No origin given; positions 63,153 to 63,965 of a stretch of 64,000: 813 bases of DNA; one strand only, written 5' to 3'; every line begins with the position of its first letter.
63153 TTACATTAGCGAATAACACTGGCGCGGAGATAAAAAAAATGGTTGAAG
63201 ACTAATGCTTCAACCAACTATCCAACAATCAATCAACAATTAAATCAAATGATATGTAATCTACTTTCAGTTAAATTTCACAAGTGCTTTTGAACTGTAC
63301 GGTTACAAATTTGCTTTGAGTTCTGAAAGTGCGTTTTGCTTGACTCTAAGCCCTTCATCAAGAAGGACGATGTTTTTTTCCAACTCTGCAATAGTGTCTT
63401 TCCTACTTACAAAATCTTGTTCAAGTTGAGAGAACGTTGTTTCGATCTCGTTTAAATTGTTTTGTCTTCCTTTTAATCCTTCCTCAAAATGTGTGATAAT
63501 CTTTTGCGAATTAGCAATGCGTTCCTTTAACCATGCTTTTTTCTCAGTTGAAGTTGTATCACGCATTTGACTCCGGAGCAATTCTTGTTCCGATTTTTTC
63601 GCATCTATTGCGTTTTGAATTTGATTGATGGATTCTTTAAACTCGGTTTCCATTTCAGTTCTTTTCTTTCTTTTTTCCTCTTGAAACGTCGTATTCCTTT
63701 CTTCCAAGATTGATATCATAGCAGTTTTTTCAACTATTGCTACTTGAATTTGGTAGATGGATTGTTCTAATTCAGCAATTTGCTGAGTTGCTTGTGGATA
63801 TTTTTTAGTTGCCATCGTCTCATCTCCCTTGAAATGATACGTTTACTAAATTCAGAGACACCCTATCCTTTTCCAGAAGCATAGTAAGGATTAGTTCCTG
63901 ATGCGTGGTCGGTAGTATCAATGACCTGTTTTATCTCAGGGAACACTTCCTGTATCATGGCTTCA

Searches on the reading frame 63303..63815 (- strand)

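Call 57: search_protein_families(library=pfam, proteins=[window:63303-63815:-], max_evalue=0.01)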
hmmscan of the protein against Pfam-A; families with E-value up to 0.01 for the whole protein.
window:63303-63815:- (170 aa): 2 families
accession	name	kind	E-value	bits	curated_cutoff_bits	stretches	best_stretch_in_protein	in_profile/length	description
PF16046.10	FAM76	-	0.0018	18.2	28.5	0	10-72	223-285/298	FAM76 protein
PF06785.16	UPF0242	-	0.0084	16.6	33.5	0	26-149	69-180/194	Uncharacterised protein family (UPF0242) N-terminus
